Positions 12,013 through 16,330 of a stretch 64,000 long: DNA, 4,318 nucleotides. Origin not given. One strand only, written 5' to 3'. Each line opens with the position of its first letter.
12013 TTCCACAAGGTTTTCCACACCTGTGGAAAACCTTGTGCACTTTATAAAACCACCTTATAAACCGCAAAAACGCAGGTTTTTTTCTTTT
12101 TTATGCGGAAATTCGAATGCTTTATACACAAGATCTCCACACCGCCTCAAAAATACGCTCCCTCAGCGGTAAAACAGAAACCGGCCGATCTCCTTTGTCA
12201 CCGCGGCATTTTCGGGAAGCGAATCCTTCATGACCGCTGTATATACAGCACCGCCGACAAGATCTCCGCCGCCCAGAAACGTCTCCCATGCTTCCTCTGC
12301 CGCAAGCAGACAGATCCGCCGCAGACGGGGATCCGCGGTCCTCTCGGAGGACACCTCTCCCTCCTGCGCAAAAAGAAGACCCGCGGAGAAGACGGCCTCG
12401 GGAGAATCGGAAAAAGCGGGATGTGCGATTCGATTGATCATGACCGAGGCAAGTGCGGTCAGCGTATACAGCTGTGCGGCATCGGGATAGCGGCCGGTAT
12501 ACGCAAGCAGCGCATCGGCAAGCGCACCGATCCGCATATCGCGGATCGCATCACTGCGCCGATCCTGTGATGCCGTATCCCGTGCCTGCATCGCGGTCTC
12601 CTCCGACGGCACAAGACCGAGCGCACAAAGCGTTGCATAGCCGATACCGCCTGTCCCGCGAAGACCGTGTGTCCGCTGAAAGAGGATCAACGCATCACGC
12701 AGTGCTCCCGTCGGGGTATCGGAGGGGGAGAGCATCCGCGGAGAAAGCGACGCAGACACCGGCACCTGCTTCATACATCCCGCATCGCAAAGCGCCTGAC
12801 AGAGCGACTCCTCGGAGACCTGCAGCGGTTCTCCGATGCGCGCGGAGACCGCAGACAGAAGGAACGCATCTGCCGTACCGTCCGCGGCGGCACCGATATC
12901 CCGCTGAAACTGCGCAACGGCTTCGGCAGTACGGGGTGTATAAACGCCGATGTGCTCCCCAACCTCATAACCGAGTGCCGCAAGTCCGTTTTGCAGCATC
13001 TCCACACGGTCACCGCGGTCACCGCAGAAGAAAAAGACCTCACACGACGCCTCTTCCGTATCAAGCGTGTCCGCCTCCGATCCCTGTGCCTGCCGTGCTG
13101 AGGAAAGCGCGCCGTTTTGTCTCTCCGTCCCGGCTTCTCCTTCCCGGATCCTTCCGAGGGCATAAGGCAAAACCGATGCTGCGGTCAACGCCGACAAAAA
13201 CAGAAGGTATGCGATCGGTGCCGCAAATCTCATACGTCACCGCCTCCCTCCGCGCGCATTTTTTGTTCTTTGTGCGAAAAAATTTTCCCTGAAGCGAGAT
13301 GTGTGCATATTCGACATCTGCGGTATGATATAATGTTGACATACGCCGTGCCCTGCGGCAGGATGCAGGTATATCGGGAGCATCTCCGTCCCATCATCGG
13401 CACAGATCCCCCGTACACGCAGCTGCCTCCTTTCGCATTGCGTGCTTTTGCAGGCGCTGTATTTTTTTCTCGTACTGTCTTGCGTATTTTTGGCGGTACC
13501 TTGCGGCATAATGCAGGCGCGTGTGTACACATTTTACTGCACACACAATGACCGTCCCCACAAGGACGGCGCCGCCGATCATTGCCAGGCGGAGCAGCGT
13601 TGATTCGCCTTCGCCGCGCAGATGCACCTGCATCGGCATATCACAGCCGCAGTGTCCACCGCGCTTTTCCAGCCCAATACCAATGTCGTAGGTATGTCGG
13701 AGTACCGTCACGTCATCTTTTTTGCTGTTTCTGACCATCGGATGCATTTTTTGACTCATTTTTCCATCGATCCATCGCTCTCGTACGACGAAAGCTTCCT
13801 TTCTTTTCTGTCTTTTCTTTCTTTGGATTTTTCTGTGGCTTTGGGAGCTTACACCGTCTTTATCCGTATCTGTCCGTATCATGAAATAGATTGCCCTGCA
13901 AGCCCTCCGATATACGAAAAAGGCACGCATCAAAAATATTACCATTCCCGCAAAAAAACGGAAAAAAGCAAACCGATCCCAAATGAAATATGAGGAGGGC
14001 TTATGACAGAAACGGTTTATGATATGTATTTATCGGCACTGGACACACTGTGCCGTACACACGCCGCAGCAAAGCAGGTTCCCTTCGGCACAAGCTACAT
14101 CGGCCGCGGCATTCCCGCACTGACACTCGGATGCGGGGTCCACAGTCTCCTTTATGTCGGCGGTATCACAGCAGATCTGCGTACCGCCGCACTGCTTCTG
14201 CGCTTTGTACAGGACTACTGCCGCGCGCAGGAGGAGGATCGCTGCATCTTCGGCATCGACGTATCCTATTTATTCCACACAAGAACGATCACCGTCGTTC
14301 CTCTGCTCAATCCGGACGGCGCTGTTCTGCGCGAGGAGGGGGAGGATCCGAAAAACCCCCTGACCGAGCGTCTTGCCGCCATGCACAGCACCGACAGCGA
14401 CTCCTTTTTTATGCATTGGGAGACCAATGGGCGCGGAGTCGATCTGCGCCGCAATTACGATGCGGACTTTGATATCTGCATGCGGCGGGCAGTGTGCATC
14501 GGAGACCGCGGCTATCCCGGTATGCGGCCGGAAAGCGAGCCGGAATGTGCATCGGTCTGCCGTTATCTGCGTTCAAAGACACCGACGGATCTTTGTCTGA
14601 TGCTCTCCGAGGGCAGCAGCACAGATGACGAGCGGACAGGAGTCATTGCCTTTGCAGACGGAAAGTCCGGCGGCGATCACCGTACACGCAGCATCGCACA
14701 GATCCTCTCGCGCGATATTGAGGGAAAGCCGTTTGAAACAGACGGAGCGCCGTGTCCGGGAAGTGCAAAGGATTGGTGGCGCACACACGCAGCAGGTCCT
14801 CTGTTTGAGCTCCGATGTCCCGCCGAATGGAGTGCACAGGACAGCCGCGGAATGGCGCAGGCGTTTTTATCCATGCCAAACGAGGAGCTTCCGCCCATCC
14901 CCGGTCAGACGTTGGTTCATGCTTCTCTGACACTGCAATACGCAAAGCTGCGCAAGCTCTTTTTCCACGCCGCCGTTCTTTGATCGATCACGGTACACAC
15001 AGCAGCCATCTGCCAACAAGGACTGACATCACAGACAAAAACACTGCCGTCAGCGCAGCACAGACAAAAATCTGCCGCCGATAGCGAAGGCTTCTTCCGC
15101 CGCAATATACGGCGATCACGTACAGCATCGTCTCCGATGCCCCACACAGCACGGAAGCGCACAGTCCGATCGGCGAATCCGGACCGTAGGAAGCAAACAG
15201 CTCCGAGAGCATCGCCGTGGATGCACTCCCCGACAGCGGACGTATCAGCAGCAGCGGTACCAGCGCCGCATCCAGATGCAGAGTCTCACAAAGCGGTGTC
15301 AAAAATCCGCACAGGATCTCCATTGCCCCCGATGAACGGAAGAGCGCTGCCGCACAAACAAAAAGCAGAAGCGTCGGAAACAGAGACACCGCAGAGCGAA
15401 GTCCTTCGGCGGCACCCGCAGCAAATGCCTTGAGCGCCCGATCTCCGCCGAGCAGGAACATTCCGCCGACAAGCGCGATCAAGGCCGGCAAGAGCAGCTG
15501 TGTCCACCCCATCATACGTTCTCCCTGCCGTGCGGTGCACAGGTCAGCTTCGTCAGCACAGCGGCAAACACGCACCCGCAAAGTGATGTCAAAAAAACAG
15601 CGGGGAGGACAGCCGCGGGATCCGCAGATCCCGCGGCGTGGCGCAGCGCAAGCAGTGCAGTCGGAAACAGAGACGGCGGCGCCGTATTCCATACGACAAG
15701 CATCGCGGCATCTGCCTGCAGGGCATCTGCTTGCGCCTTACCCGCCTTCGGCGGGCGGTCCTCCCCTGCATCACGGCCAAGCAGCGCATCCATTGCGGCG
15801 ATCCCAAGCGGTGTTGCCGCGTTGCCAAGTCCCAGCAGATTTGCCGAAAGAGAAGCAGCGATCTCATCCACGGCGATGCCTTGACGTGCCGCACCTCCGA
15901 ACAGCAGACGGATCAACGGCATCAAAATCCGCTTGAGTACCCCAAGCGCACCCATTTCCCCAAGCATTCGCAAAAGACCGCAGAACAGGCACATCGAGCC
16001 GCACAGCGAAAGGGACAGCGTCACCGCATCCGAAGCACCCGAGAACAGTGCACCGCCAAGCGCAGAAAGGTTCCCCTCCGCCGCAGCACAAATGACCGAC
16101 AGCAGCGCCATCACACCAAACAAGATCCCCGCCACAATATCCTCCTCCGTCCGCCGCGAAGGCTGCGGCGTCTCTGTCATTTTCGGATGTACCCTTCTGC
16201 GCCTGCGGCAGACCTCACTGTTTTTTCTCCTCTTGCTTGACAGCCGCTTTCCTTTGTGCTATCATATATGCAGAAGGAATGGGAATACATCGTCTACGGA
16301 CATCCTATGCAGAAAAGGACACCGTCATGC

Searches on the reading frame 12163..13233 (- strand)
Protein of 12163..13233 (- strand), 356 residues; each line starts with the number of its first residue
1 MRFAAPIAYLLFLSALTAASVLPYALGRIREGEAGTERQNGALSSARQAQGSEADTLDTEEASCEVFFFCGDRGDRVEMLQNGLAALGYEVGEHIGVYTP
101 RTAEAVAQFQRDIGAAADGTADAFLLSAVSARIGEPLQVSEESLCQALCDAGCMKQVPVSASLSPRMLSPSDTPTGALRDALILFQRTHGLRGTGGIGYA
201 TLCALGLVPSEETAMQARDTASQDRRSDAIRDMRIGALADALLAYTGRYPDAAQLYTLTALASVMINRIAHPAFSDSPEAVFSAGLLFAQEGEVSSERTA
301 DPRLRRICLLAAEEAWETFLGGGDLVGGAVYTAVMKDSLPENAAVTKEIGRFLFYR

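Call 33: search_protein_families(library=pfam, proteins=[window:12163-13233:-], max_evalue=0.001)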
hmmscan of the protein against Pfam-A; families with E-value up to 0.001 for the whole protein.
window:12163-13233:- (356 aa): 1 family
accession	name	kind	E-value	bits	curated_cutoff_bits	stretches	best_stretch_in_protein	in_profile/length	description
PF01471.23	PG_binding_1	-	5.2e-15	55.8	23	1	73-126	1-54/57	Putative peptidoglycan binding domain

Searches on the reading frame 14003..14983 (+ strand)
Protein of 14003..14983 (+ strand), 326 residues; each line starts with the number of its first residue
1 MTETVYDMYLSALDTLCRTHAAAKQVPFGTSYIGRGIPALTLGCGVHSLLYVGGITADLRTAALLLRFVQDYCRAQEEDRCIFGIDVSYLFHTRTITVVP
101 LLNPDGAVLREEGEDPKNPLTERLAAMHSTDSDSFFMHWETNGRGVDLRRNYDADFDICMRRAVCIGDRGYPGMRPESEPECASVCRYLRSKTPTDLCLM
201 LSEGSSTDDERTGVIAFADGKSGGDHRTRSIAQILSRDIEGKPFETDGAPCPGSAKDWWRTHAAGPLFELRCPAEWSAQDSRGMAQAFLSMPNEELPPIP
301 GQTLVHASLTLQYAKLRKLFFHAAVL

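Call 33: search_protein_families(library=pfam, proteins=[window:14003-14983:+], max_evalue=0.001)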
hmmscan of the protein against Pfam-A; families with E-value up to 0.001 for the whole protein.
window:14003-14983:+ (326 aa): 1 family
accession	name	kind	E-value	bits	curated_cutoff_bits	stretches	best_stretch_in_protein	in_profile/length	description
PF00246.29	Peptidase_M14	-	1.3e-10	41.9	21.6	1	22-205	14-185/286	Zinc carboxypeptidase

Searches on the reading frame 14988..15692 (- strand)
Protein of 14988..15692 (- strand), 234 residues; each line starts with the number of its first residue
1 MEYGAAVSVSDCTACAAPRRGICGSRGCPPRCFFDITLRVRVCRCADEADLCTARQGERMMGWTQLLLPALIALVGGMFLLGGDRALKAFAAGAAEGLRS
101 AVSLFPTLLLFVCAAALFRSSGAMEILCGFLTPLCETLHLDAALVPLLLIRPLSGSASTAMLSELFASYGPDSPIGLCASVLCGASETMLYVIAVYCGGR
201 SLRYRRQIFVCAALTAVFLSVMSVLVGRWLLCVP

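Call 34: search_protein_families(library=pfam, proteins=[window:14988-15692:-], max_evalue=0.001)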
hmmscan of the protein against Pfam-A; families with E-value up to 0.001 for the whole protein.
window:14988-15692:- (234 aa): 1 family
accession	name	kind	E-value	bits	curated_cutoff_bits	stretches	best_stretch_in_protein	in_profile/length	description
PF07670.19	Gate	-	3e-07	31.3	29.6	1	102-198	2-99/104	Nucleoside recognition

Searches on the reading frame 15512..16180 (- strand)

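Call 34: search_protein_families(library=pfam, proteins=[window:15512-16180:-], max_evalue=0.001)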
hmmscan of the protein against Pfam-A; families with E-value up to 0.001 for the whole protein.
window:15512-16180:- (222 aa): 1 family
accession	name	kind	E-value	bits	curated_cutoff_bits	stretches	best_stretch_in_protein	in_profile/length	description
PF07670.19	Gate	-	5.9e-05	23.9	29.6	1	59-150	4-70/104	Nucleoside recognition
